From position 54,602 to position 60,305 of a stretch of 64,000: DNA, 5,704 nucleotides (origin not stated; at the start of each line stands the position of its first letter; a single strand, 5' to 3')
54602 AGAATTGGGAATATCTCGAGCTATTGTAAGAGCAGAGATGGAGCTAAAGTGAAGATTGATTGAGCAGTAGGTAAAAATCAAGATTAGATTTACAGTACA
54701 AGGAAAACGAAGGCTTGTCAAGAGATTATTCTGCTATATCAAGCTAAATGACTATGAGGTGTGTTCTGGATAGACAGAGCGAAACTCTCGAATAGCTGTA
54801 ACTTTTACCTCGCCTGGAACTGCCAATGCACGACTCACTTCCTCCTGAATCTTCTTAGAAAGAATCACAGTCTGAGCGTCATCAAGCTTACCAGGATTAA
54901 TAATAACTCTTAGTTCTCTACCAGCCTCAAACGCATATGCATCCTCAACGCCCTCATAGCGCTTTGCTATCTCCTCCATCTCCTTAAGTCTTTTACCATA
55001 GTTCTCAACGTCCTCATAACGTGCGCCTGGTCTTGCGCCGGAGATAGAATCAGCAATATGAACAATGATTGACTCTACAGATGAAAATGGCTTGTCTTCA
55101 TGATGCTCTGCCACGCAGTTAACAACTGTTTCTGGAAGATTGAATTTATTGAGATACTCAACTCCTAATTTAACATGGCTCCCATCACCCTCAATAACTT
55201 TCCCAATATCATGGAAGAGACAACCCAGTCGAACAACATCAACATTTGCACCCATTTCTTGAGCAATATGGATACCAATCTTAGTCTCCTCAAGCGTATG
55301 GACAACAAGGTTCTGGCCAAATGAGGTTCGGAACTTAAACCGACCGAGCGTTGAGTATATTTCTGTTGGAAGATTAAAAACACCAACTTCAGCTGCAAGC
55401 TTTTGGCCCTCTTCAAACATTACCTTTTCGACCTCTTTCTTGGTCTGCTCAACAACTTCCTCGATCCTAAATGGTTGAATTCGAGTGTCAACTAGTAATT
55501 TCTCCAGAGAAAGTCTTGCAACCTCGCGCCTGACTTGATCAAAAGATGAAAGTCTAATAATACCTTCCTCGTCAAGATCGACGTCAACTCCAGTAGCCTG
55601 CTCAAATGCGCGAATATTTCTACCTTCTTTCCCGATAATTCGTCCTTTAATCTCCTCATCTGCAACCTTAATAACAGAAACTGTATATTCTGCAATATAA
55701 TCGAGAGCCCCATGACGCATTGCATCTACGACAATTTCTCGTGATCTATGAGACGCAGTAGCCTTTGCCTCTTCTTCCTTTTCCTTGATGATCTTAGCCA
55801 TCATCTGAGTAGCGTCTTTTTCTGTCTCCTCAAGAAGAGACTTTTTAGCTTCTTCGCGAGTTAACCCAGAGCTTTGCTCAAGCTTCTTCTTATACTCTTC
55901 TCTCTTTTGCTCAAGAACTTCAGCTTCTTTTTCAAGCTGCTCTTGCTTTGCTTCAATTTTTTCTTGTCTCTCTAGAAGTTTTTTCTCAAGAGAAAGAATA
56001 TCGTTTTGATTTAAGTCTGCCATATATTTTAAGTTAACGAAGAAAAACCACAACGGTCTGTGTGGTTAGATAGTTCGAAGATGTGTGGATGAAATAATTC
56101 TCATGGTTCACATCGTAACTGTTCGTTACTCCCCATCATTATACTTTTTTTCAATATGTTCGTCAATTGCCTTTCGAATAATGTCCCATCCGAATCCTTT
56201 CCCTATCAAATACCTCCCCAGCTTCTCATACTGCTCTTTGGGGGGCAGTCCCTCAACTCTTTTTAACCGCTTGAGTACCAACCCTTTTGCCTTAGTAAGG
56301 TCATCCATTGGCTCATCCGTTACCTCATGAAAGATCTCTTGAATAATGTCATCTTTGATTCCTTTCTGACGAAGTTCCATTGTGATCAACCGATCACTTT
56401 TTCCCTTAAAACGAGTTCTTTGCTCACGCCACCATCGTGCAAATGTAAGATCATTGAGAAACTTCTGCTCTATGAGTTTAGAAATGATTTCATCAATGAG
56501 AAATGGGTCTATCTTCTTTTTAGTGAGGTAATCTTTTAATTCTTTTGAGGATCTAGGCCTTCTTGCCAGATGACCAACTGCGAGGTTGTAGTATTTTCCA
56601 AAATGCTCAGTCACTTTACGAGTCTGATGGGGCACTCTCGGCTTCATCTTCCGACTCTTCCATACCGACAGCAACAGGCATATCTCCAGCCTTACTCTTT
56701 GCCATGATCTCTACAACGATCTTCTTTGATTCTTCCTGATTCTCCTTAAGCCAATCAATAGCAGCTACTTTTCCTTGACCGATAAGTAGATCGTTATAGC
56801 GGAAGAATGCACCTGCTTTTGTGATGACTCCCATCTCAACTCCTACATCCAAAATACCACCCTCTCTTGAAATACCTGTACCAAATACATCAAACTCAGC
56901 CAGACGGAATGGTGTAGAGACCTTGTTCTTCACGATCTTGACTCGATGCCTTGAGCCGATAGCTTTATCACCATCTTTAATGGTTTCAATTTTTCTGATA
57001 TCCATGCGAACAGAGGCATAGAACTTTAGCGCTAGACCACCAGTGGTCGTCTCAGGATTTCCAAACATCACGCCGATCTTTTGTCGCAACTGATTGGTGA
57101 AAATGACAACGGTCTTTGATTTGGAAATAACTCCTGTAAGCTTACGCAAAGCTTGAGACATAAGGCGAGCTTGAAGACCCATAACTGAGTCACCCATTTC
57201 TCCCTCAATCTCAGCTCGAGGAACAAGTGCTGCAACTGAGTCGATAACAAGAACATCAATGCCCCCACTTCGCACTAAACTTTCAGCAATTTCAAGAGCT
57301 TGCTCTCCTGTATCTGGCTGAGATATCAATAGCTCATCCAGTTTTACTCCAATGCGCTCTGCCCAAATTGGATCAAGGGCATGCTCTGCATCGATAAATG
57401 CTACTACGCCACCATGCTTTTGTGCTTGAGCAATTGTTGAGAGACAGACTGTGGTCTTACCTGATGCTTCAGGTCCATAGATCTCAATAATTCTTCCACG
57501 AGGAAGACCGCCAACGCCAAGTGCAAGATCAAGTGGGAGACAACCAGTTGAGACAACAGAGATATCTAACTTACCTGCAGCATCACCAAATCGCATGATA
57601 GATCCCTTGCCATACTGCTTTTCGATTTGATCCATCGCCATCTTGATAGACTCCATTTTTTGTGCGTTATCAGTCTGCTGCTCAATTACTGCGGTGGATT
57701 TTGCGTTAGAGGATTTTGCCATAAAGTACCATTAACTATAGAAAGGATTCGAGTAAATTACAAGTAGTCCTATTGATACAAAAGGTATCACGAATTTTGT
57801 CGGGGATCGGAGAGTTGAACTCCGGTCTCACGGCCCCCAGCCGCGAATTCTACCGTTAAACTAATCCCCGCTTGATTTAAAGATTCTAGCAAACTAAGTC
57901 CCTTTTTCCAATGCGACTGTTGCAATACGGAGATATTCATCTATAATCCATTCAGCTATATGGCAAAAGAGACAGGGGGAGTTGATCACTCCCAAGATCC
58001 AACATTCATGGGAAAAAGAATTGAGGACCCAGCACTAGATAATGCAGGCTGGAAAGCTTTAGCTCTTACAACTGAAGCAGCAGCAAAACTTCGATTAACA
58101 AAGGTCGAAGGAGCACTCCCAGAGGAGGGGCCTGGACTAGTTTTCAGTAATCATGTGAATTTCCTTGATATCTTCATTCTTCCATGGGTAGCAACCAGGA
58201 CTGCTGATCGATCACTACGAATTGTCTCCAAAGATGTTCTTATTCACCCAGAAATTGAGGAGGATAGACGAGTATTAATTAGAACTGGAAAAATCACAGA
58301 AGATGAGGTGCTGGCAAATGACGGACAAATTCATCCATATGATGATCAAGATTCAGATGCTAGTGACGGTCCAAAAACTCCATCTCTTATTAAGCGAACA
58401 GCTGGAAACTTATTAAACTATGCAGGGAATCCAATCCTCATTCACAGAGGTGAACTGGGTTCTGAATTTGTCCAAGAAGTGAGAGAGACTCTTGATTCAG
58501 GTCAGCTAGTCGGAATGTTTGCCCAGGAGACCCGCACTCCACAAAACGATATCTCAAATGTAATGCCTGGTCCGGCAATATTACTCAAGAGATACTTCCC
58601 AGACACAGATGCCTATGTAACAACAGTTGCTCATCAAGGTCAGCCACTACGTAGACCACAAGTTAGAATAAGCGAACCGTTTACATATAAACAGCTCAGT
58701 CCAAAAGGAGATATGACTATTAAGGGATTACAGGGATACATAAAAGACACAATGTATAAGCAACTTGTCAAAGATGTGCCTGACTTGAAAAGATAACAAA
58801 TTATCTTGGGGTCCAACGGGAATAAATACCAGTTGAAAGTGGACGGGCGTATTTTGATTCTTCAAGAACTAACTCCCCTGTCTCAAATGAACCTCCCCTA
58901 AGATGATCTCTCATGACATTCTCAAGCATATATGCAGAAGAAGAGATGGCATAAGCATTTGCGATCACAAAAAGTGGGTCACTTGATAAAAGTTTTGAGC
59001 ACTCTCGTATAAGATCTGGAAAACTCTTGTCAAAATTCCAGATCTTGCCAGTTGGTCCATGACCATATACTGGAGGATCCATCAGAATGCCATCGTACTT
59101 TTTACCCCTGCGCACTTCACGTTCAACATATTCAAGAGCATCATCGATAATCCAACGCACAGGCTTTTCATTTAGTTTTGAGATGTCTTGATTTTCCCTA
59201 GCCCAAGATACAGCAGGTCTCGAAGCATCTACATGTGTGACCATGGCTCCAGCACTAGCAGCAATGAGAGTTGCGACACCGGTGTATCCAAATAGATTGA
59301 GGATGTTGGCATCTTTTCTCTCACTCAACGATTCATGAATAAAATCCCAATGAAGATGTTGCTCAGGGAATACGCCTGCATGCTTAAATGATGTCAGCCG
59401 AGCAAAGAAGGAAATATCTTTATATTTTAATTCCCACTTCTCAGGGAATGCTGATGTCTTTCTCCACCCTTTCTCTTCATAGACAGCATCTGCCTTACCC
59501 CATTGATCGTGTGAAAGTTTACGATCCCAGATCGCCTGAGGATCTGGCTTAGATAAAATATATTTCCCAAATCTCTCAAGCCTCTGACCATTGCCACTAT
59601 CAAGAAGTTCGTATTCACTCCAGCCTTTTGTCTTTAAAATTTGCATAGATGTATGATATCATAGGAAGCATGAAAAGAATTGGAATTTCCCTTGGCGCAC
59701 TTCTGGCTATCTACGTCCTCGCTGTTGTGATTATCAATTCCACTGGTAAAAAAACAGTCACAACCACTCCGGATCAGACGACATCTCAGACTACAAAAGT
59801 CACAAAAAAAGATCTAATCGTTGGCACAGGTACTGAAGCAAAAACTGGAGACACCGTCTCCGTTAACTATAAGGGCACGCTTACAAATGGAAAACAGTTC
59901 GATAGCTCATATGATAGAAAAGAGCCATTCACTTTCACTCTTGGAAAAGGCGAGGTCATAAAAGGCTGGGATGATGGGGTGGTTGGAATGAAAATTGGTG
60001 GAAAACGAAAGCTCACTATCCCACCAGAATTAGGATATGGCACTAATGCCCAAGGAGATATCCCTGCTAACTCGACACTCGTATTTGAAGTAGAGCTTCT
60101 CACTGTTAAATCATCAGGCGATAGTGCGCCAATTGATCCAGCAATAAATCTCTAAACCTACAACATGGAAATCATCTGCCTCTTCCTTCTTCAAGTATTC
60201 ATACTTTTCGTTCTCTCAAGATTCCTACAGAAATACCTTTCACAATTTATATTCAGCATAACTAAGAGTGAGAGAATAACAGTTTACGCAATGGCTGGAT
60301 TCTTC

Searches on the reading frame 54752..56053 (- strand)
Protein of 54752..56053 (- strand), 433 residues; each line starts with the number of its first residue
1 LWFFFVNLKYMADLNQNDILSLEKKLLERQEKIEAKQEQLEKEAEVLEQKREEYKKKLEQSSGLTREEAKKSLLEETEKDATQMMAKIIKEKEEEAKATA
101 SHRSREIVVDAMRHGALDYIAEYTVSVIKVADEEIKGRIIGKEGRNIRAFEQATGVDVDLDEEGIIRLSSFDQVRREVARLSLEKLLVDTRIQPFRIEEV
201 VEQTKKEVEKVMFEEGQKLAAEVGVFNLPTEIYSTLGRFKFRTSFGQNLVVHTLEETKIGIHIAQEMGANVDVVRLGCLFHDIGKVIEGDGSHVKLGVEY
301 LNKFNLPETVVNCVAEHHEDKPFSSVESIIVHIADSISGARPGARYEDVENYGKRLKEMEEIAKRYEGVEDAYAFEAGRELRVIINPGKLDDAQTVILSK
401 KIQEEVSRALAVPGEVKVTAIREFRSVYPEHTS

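Call 12: search_protein_families(library=pfam, proteins=[window:54752-56053:-], max_evalue=0.001)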
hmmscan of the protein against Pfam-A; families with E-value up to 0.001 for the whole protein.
window:54752-56053:- (433 aa): 3 families
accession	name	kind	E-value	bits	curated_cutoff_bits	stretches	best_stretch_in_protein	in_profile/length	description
PF01966.28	HD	-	1.8e-16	60.9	22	1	252-338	4-114/116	HD domain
PF12072.13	RNase_Y_N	-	1.9e-16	60.5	32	1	20-119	102-201/201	RNase Y N-terminal region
PF00013.35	KH_1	-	1.2e-06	28.6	21.5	1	134-174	9-55/66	KH domain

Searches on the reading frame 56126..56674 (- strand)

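Call 86: search_protein_families(library=pfam, proteins=[window:56126-56674:-], max_evalue=0.001)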
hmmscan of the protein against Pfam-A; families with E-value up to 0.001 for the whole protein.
window:56126-56674:- (182 aa): 3 families
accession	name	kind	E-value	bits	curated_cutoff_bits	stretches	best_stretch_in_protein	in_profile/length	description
PF21982.2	RecX_HTH1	-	3.4e-15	56.2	26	1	29-67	2-40/40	RecX, first three-helix domain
PF02631.22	RecX_HTH2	-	2.7e-13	50.4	26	1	74-113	1-40/42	RecX, second three-helix domain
PF21981.2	RecX_HTH3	-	1.8e-09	38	26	1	125-170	3-48/48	RecX, third three-helix domain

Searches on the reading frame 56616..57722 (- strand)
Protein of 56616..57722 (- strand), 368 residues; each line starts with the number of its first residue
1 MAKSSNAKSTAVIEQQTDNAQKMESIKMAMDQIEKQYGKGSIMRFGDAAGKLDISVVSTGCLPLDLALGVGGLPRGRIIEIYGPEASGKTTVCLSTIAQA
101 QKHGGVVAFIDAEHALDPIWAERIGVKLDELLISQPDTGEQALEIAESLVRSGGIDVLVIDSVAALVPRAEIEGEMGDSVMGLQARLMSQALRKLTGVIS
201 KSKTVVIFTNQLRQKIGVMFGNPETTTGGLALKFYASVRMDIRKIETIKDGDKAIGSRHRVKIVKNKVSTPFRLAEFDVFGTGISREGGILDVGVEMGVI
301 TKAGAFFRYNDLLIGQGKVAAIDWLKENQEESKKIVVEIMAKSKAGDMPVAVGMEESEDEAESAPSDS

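Call 12: search_protein_families(library=pfam, proteins=[window:56616-57722:-], max_evalue=0.001)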
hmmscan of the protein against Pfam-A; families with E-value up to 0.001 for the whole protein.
window:56616-57722:- (368 aa): 9 families
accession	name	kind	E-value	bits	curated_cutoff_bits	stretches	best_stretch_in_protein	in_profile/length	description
PF00154.27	RecA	-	6.7e-131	435.9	27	1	25-285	2-262/262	recA bacterial DNA recombination protein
PF21096.2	RecA_C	-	1.7e-15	57.3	27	1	288-342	1-55/57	RecA C-terminal domain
PF08423.17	Rad51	-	1.1e-09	38.3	22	1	55-245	6-212/244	Rad51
PF06745.19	ATPase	-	9.9e-08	32.1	26.6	1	57-247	1-194/231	KaiC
PF13191.12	AAA_16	-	6.7e-05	23.9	32.6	1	73-208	21-137/167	AAA ATPase domain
PF01637.24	ATPase_2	-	0.00048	20.4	33.2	0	77-202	21-108/225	ATPase domain predominantly from Archaea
PF13401.12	AAA_22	-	0.00056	20.7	27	0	77-169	6-97/130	AAA domain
PF13479.12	AAA_24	-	0.00089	19.6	27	0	79-167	5-77/195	AAA domain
PF13481.12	AAA_25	-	0.00095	19.3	27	0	71-167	28-156/195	AAA domain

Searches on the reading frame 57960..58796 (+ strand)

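Call 18: search_protein_families(library=pfam, proteins=[window:57960-58796:+], max_evalue=0.001)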
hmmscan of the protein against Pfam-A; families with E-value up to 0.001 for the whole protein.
window:57960-58796:+ (278 aa): 1 family
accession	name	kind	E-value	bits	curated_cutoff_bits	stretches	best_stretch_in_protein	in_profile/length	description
PF01553.26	Acyltransferase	-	1.9e-07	31.4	23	1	51-94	6-51/132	Acyltransferase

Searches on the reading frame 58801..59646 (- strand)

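Call 18: search_protein_families(library=pfam, proteins=[window:58801-59646:-], max_evalue=0.001)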
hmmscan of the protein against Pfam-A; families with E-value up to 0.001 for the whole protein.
window:58801-59646:- (281 aa): 3 families
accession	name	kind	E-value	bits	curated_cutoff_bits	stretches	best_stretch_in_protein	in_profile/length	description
PF10672.15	Methyltrans_SAM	-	5.5e-09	36.1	27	1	69-246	84-254/286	S-adenosylmethionine-dependent methyltransferase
PF03602.21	Cons_hypoth95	-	3.6e-07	30.5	24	1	111-192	41-122/182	Conserved hypothetical protein 95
PF05175.20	MTS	-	3.8e-05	23.8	23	1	88-198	6-113/170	Methyltransferase small domain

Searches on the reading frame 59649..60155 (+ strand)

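Call 86: search_protein_families(library=pfam, proteins=[window:59649-60155:+], max_evalue=0.001)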
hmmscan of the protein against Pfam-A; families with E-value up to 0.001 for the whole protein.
window:59649-60155:+ (168 aa): 1 family
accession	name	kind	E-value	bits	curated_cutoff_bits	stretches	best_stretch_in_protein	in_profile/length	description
PF00254.34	FKBP_C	-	1e-38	131.9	21.1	1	62-151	3-94/94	FKBP-type peptidyl-prolyl cis-trans isomerase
